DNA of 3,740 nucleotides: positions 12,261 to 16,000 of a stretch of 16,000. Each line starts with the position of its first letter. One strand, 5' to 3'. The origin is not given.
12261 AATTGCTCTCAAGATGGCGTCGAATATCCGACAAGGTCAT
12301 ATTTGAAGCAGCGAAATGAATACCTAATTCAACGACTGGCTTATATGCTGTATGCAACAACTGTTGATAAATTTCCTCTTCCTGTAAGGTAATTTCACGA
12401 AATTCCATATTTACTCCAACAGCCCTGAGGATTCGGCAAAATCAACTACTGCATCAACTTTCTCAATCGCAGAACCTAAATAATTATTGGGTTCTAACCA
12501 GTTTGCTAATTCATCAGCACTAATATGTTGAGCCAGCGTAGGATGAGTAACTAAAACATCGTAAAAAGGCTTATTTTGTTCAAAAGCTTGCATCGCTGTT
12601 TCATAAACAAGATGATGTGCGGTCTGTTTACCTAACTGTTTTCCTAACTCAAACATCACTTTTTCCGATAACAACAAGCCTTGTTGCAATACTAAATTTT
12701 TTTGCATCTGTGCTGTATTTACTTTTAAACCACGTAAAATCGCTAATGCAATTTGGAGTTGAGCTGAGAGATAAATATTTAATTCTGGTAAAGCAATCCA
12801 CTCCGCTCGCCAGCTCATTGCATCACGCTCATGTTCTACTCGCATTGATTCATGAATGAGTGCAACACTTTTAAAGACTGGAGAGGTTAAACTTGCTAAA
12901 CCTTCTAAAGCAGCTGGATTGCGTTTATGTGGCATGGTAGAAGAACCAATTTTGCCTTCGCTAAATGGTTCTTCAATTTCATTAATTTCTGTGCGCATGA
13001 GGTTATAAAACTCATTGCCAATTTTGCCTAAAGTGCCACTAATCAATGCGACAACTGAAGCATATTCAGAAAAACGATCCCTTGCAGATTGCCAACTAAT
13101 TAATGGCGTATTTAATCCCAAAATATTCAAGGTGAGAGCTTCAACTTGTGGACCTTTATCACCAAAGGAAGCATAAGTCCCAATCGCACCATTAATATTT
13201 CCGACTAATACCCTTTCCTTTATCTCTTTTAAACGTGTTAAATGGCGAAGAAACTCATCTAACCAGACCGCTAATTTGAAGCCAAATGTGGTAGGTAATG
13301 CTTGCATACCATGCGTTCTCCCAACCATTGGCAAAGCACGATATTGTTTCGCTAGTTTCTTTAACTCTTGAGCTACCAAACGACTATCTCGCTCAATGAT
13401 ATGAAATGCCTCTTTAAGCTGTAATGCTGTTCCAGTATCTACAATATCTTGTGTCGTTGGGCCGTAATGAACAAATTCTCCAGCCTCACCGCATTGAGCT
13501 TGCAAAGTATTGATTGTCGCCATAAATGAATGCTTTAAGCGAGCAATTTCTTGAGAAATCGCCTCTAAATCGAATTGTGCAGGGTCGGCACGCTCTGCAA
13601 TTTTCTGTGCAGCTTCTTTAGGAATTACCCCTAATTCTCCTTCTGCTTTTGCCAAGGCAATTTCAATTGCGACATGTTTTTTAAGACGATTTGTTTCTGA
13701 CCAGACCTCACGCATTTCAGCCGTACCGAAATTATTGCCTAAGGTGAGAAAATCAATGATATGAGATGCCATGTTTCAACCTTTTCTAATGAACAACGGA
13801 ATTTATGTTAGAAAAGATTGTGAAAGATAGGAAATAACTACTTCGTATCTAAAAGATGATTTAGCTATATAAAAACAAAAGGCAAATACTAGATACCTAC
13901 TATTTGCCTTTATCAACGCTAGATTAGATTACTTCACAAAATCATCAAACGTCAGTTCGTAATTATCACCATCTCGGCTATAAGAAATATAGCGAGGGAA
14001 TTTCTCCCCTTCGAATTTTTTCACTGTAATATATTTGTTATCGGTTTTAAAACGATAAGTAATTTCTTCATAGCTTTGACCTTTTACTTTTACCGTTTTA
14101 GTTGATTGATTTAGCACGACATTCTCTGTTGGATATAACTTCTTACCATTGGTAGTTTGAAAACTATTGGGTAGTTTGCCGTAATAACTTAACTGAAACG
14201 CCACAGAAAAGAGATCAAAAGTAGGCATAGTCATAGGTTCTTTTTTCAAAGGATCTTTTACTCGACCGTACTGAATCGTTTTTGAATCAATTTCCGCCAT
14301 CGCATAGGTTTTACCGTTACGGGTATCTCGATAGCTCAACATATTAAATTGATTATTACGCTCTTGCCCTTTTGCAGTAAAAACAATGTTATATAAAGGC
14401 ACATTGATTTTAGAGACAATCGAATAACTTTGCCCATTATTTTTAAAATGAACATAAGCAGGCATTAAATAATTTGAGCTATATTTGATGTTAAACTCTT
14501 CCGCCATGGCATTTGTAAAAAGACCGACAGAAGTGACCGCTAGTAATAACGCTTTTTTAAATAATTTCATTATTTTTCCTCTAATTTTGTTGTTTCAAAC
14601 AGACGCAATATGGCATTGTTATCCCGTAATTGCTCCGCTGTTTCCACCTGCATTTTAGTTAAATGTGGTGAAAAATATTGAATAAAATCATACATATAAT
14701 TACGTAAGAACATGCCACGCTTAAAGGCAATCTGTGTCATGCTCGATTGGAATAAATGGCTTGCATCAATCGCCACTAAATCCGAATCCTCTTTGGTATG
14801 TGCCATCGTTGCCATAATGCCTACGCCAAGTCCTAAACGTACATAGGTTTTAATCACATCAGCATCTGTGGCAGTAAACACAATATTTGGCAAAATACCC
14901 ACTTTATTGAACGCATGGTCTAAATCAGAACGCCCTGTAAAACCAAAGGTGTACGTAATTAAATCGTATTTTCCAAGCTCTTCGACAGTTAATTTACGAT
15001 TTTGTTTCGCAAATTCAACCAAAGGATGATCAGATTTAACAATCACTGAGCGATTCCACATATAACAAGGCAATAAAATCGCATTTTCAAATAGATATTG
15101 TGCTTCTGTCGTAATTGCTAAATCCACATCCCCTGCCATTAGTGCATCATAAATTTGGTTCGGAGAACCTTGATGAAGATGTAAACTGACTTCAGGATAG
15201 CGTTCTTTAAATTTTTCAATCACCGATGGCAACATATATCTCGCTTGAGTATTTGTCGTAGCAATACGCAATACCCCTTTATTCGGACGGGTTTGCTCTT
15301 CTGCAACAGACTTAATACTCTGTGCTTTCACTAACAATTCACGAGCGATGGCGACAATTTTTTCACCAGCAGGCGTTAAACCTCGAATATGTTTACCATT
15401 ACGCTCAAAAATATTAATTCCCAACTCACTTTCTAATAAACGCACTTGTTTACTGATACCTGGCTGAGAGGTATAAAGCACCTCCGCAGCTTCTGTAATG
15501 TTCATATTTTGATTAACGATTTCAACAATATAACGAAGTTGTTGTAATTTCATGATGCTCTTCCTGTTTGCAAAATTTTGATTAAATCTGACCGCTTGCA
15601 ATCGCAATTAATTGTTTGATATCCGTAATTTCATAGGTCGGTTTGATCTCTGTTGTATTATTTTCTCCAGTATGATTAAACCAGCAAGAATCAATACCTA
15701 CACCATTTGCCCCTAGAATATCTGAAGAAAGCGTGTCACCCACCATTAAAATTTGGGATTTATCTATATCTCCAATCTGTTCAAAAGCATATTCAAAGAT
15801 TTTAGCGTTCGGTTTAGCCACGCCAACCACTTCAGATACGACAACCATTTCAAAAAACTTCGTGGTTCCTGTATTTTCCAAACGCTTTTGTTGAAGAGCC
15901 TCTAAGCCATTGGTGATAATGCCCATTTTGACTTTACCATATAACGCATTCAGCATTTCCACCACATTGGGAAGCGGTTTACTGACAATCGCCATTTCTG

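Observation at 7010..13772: Seven-gene operon matching the yxe-type S-(2-succino)cysteine / S-substituted-cysteine salvage module in its lyase variant, in a Pasteurellaceae chromosome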

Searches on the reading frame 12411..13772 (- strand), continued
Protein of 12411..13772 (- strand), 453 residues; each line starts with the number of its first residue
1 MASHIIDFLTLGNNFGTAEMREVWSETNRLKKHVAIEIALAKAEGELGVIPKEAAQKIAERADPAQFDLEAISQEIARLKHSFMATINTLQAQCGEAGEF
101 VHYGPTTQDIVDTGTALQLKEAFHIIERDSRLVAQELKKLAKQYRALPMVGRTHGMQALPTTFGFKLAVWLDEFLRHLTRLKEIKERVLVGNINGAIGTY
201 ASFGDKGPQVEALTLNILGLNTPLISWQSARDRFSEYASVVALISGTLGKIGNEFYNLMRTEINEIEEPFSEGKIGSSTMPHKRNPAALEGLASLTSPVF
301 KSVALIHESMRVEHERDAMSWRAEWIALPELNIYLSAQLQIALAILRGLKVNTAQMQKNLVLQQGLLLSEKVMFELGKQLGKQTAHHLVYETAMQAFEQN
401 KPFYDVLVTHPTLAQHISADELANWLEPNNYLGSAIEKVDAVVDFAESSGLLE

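Call 63: search_protein_families(library=ncbifam, proteins=[P0241, P0242, P0244, P0245, P0246, P0247, P0248, P0250, P0255, P0260], max_evalue=1e-100)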
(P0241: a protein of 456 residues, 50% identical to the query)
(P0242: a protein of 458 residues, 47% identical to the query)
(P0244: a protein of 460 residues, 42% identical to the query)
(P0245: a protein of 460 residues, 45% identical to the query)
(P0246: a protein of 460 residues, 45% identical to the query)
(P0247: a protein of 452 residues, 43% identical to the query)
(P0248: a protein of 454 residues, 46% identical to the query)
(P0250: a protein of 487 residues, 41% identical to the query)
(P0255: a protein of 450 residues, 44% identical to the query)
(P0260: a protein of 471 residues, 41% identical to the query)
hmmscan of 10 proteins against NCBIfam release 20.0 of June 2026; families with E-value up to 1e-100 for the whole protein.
P0241 (456 aa): 4 families
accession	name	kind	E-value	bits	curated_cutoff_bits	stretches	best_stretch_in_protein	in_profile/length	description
NF052536.2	CoM_syn_XcbD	exception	6.5e-158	526.1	600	1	6-447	2-443/443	3-sulfopropionylcysteine synthase XcbD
NF006500.1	PRK08937.2-4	subfamily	3.6e-141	471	626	1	18-449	14-445/448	adenylosuccinate lyase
NF006554.0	PRK09053.1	equivalog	3.6e-114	382.1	595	1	14-452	9-450/453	3-carboxy-cis,cis-muconate cycloisomerase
TIGR00928.1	purB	equivalog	4.9e-105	351.8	326.2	1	19-446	6-435/436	adenylosuccinate lyase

P0242 (458 aa): 4 families
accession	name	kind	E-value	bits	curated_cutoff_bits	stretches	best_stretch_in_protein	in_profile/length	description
NF006500.1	PRK08937.2-4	subfamily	1.6e-161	538.1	626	1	3-448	2-447/448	adenylosuccinate lyase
NF052536.2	CoM_syn_XcbD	exception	1.1e-159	532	600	1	4-444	3-443/443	3-sulfopropionylcysteine synthase XcbD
NF006554.0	PRK09053.1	equivalog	1.9e-138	462.1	595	1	8-450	6-451/453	3-carboxy-cis,cis-muconate cycloisomerase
TIGR00928.1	purB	equivalog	3.5e-117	391.9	326.2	1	15-443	5-435/436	adenylosuccinate lyase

P0244 (460 aa): 4 families
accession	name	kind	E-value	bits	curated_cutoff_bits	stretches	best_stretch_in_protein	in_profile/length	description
NF052536.2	CoM_syn_XcbD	exception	4.7e-153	510.1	600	1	3-443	2-442/443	3-sulfopropionylcysteine synthase XcbD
NF006500.1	PRK08937.2-4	subfamily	1.1e-146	489.2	626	1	3-446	2-445/448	adenylosuccinate lyase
NF006554.0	PRK09053.1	equivalog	5.4e-107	358.4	595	1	16-450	14-451/453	3-carboxy-cis,cis-muconate cycloisomerase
TIGR00928.1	purB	equivalog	4.6e-102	342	326.2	1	16-443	6-435/436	adenylosuccinate lyase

P0245 (460 aa): 4 families
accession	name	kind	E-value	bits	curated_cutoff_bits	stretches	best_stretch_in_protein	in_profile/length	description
NF052536.2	CoM_syn_XcbD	exception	1.6e-134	448.9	600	1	23-452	15-443/443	3-sulfopropionylcysteine synthase XcbD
NF006500.1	PRK08937.2-4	subfamily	1.4e-133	445.9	626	1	24-454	16-445/448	adenylosuccinate lyase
TIGR00928.1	purB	equivalog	4.5e-113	378.3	326.2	1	24-451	7-435/436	adenylosuccinate lyase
NF006554.0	PRK09053.1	equivalog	5.4e-112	374.9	595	1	21-458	12-451/453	3-carboxy-cis,cis-muconate cycloisomerase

P0246 (460 aa): 4 families
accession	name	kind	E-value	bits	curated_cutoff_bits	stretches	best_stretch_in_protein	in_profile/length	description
NF052536.2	CoM_syn_XcbD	exception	2.1e-148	494.7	600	1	3-442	2-442/443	3-sulfopropionylcysteine synthase XcbD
NF006500.1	PRK08937.2-4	subfamily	5.6e-147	490.2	626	1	3-446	2-446/448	adenylosuccinate lyase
NF006554.0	PRK09053.1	equivalog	1.3e-136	456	595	1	11-448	9-450/453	3-carboxy-cis,cis-muconate cycloisomerase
TIGR00928.1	purB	equivalog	5.6e-105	351.6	326.2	1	15-441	5-434/436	adenylosuccinate lyase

P0247 (452 aa): 4 families
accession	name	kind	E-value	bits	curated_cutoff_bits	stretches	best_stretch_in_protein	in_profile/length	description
NF006500.1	PRK08937.2-4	subfamily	2.9e-142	474.6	626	1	8-446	7-445/448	adenylosuccinate lyase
NF052536.2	CoM_syn_XcbD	exception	2.5e-140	468.1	600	1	4-444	3-443/443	3-sulfopropionylcysteine synthase XcbD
TIGR00928.1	purB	equivalog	2e-115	386.1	326.2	1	15-443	5-435/436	adenylosuccinate lyase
NF006554.0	PRK09053.1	equivalog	9.3e-115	384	595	1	6-447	4-448/453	3-carboxy-cis,cis-muconate cycloisomerase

P0248 (454 aa): 6 families
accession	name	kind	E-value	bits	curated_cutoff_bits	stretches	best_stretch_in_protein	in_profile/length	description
NF052536.2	CoM_syn_XcbD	exception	8.4e-152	505.9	600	1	2-443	2-443/443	3-sulfopropionylcysteine synthase XcbD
NF006554.0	PRK09053.1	equivalog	1.3e-150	502.2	595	1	10-447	9-449/453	3-carboxy-cis,cis-muconate cycloisomerase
NF006500.1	PRK08937.2-4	subfamily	1.6e-141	472.1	626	1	2-447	2-447/448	adenylosuccinate lyase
TIGR02426.1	protocat_pcaB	equivalog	8.9e-111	370.1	355.75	1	10-349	2-338/338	3-carboxy-cis,cis-muconate cycloisomerase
NF052556.1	NtrsucLyaStm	equivalog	2.8e-107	359.4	650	1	5-444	13-465/466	nitrosuccinate lyase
TIGR00928.1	purB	equivalog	9.5e-102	341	326.2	1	14-442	5-435/436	adenylosuccinate lyase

P0250 (487 aa): 4 families
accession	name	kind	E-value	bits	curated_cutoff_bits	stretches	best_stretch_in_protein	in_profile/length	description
NF006500.1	PRK08937.2-4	subfamily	6.3e-161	536.1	626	1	6-452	1-447/448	adenylosuccinate lyase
NF052536.2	CoM_syn_XcbD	exception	3.3e-139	464.4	600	1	7-448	2-443/443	3-sulfopropionylcysteine synthase XcbD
NF006554.0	PRK09053.1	equivalog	2e-108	363.1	595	1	16-452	10-449/453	3-carboxy-cis,cis-muconate cycloisomerase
TIGR00928.1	purB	equivalog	2.1e-101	339.9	326.2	1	19-447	5-435/436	adenylosuccinate lyase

P0255 (450 aa): 4 families
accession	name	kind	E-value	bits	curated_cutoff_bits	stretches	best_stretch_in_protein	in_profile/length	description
NF052536.2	CoM_syn_XcbD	exception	3.3e-142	474.3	600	1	4-442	4-443/443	3-sulfopropionylcysteine synthase XcbD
NF006500.1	PRK08937.2-4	subfamily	9e-137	456.5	626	1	14-446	14-447/448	adenylosuccinate lyase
NF006554.0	PRK09053.1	equivalog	8.4e-122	407.2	595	1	8-447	7-450/453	3-carboxy-cis,cis-muconate cycloisomerase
TIGR00928.1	purB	equivalog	1.9e-105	353.2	326.2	1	14-442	5-436/436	adenylosuccinate lyase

P0260 (471 aa): 3 families
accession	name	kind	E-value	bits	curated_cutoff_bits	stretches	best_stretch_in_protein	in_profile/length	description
NF006500.1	PRK08937.2-4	subfamily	8.7e-143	476.3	626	1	17-459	2-445/448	adenylosuccinate lyase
NF052536.2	CoM_syn_XcbD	exception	1.7e-134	448.9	600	1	17-457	2-443/443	3-sulfopropionylcysteine synthase XcbD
NF006554.0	PRK09053.1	equivalog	2.2e-125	419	595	1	22-463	6-451/453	3-carboxy-cis,cis-muconate cycloisomerase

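Call 71: search_dna_similar(query=window:12411-13772:-, collection=plasmids, mode=protein, max_evalue=1e-50, max_rows=12)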
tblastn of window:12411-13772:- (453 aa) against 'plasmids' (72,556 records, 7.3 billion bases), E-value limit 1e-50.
Records with a match: 144; places in all: 156; records where one place covers at least 80% of the query: 141.
Best place of each record, by identity: 60-80% 4; <60% 140.
By first word of the organism name: Rhizobium 16; Streptomyces 10; Azospirillum 9; Burkholderia 8; Paraburkholderia 6; Pantoea 5; Cupriavidus 5; Ralstonia 5; Sinorhizobium 5; Acinetobacter 4; and 50 more.
By predicted mobility (MOB-suite, as given by PLSDB): non-mobilizable 95; mobilizable 26; conjugative 23.
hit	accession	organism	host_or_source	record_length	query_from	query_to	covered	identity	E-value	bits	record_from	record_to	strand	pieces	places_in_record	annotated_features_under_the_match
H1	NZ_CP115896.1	Pantoea piersonii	Homo sapiens,blood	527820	1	453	100%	73.1%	0e+0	677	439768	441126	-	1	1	purB: adenylosuccinate lyase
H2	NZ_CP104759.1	Pantoea piersonii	Homo sapiens,Cell culture,Unstimulated ...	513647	1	453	100%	72.8%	0e+0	675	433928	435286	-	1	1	purB: adenylosuccinate lyase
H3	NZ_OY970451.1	Pantoea sp. Nvir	-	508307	1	453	100%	71.5%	0e+0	663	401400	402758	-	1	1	purB: adenylosuccinate lyase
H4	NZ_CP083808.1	Pantoea agglomerans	Eucalyptus grandis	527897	1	453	100%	71.3%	0e+0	660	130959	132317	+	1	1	purB: adenylosuccinate lyase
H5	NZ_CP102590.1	Niallia taxi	-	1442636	1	453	100%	56.3%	2e-164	520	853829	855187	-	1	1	none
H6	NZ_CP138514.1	Variovorax paradoxus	Legume root,PacBio whole genome assembly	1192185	1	443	98%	49.5%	1e-129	420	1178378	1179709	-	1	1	none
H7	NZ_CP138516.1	Variovorax paradoxus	Legume root,PacBio whole genome assembly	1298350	1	443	98%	49.1%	3e-129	419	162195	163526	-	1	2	none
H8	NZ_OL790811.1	Proteus mirabilis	-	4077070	1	452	100%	43.0%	1e-119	391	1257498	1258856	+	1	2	none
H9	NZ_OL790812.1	Proteus mirabilis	-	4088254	1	452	100%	43.0%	1e-119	391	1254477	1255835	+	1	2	none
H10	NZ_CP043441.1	Cupriavidus campinensis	cell culture,soil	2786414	1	443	98%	41.4%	4e-107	355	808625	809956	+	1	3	none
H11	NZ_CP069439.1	Escherichia coli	Homo sapiens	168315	25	452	93%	43.0%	6e-88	371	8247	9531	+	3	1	hypothetical protein | lyase family protein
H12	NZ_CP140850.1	Rhizobium johnstonii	Trifolium pratense,whole organism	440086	5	453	99%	40.1%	6e-91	309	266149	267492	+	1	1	adenylosuccinate lyase family protein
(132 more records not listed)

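Call 72: get_annotated_region(hit=H1, flank=8000)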
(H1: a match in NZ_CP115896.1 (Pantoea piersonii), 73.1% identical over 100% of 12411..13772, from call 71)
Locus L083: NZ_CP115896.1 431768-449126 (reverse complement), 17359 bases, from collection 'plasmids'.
description: Pantoea piersonii strain URMC-2103A041 plasmid p527820, complete sequence
organism: Pantoea piersonii (NCBI taxid 2364647)
taxonomy: Bacteria; Pseudomonadota; Gammaproteobacteria; Enterobacterales; Erwiniaceae; Pantoea; Pantoea piersonii
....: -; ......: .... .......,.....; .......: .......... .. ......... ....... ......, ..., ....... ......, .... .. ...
typing (MOB-suite, as given by PLSDB): non-mobilizable; replicon rep_cluster_1232
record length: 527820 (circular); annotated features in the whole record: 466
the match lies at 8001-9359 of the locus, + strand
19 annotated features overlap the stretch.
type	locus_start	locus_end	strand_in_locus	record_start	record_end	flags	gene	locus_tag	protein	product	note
CDS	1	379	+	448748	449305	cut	-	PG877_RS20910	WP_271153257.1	YbhB/YbcL family Raf kinase inhibitor-like protein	-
CDS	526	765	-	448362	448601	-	-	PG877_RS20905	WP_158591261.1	biofilm development regulator YmgB/AriR family protein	GO:0071468 - cellular response to acidic pH [Evidence IEA]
CDS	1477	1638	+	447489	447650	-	-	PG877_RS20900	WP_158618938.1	hypothetical protein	-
CDS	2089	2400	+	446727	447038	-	-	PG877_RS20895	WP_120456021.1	hypothetical protein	-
CDS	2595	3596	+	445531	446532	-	gap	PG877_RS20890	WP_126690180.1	type I glyceraldehyde-3-phosphate dehydrogenase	GO:0006094 - gluconeogenesis [Evidence IEA]; GO:0019682 - glyceraldehyde-3-phosphate metabolic process [Evidence IEA]; ...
CDS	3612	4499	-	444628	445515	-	-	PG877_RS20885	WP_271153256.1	LysR family transcriptional regulator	-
CDS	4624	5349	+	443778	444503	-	-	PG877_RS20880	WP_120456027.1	pirin family protein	-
CDS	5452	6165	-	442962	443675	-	-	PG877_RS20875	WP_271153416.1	hypothetical protein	-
CDS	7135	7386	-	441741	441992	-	-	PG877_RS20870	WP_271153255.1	hypothetical protein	-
CDS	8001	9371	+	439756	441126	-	purB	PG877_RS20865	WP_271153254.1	adenylosuccinate lyase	GO:0009152 - purine ribonucleotide biosynthetic process [Evidence IEA]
CDS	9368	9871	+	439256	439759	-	-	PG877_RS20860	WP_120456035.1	GNAT family N-acetyltransferase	-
CDS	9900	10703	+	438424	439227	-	-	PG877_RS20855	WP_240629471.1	amino acid ABC transporter substrate-binding protein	-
CDS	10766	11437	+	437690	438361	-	-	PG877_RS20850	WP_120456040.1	amino acid ABC transporter permease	GO:0006865 - amino acid transport [Evidence IEA]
CDS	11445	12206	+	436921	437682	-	-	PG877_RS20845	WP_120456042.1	amino acid ABC transporter ATP-binding protein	-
CDS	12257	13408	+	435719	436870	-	-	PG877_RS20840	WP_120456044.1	amidohydrolase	-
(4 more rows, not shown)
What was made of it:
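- RefSeq labels a Pantoea orthologue 'purB' with a purine-biosynthesis GO term (calls 71, 72).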

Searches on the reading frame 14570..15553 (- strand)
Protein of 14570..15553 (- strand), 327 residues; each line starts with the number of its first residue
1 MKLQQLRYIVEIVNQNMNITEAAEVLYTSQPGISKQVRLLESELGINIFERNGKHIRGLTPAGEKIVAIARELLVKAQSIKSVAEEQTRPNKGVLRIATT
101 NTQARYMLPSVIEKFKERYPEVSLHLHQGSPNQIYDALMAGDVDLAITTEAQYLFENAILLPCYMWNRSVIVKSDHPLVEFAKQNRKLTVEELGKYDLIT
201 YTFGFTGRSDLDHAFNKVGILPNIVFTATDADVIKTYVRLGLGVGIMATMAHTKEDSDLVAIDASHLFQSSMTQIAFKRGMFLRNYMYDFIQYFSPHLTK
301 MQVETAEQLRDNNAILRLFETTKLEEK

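Call 45: search_protein_families(library=ncbifam, proteins=[window:14570-15553:-], max_evalue=0.00001)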
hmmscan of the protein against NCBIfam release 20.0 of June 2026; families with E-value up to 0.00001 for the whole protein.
window:14570-15553:- (327 aa): 50 families (the best 25 are shown)
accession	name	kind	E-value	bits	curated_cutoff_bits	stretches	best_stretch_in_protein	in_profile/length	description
NF009326.0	PRK12681.1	equivalog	8.3e-167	554.5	436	1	1-326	1-323/324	HTH-type transcriptional regulator CysB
NF009327.0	PRK12684.1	subfamily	6.7e-124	413.2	402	1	1-310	1-307/313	CysB family HTH-type transcriptional regulator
NF009324.0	PRK12679.1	equivalog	7e-88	294.7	491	1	1-302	1-299/316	HTH-type transcriptional regulator Cbl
NF009325.0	PRK12680.1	equivalog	2.1e-72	244.2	482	1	1-302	1-299/327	LysR family transcriptional regulator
NF053705.1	TransRegGltCGpos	equivalog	2e-45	155.3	350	1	1-298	1-296/300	glutamate biosynthesis transcriptional regulator GltC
NF040786.1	LysR_Sec_metab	equivalog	1.9e-38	132.1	250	1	1-293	1-293/298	selenium metabolism-associated LysR family transcriptional regulator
NF008416.0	PRK11242.1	equivalog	2.1e-37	129.1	277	1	1-298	1-291/300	transcriptional regulator CynR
NF047520.1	trans_act_CidR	equivalog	9.5e-37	126.7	415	1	1-293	1-287/292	cidABC operon transcriptional activator CidR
TIGR03339.1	phn_lysR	subfamily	1.3e-34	119.7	341.1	1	13-263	8-248/279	aminoethylphosphonate catabolism associated LysR family transcriptional regulator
NF045775.1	acetoin_reg_AlsR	exception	3.9e-29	102.1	430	1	1-280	1-275/290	acetoin biosynthesis transcriptional regulator AlsR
NF008361.0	PRK11151.1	equivalog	1e-28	100.5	329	1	1-292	1-287/305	DNA-binding transcriptional regulator OxyR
NF007385.0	PRK09906.1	equivalog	1.2e-27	96.8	356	1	1-260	1-254/296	DNA-binding transcriptional regulator HcaR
NF008722.0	PRK11716.1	equivalog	1.4e-27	96.5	246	1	1-249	1-243/293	HTH-type transcriptional activator IlvY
NF058504.1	TransRegCcpCBac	equivalog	4.7e-26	91.9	400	1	2-158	2-163/287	transcriptional regulator CcpC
NF007439.0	PRK09986.1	equivalog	4.9e-26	91.8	290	1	2-249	8-251/296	LysR family transcriptional regulator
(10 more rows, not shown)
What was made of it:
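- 14570..15553 (-): CysB, master regulator of the cysteine regulon, two genes upstream on the same strand. Candidate regulator only (context). NCBIfam CysB equivalog, 554 bits against a cut-off of 436 (call 45).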

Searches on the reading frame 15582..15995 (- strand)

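Call 45: search_protein_families(library=ncbifam, proteins=[window:15582-15995:-], max_evalue=0.00001)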
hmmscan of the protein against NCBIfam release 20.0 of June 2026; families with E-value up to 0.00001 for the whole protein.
window:15582-15995:- (137 aa): 22 families
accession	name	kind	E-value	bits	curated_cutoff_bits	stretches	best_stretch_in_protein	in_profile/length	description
NF006976.0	PRK09449.1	equivalog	8.5e-55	185.7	183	1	1-132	90-221/225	pyrimidine 5'-nucleotidase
TIGR02254.1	YjjG_YfnB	equivalog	2.6e-41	141.5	159.9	1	8-132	99-222/223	YjjG family noncanonical pyrimidine nucleotidase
TIGR02253.1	CTE7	subfamily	3e-30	105.6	169.75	1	6-130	94-221/221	TIGR02253 family HAD-type hydrolase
NF052576.1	PymNtasePynAStpc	equivalog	8.5e-29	100.8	350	1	22-132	116-226/229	pyrimidine 5'-nucleotidase PynA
NF053830.1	RUBPPhHalo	equivalog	2.3e-18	66.7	330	1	8-131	105-232/234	ribulose-1,5-bisphosphate 5-phosphatase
TIGR02252.1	DREG-2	subfamily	5.6e-17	62.2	155.2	1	21-105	121-203/203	HAD hydrolase, REG-2-like, family IA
TIGR01459.1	HAD-SF-IIA-hyp4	hypoth_equivalog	5.9e-14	52.1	103.75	1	55-106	189-240/242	TIGR01459 family HAD-type hydrolase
TIGR01428.1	HAD_type_II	equivalog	6e-14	52.5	125.4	1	7-111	92-195/197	haloacid dehalogenase type II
TIGR01549.1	HAD-SF-IA-v1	subfamily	9.2e-14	52.1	23.3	1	10-99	66-148/149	HAD-IA family hydrolase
NF009804.0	PRK13288.1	equivalog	1.3e-13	51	218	1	9-134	85-211/215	pyrophosphatase PpaX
TIGR01460.1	HAD-SF-IIA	subfamily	1.5e-13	51.1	100.15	1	59-106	195-243/246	HAD-IIA family hydrolase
NF009695.0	PRK13222.1-2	equivalog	1.7e-12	47.3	225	1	4-131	92-220/226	phosphoglycolate phosphatase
NF008018.0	PRK10748.1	equivalog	6.4e-11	41.9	225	1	13-114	120-215/238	5-amino-6-(5-phospho-D-ribitylamino)uracil phosphatase YigB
TIGR01449.2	PGP_bact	equivalog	2.2e-10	40.5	180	1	4-109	83-187/213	phosphoglycolate phosphatase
TIGR01662.1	HAD-SF-IIIA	subfamily_domain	2.4e-08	34.2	44.6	1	7-106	26-138/141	HAD-IIIA family hydrolase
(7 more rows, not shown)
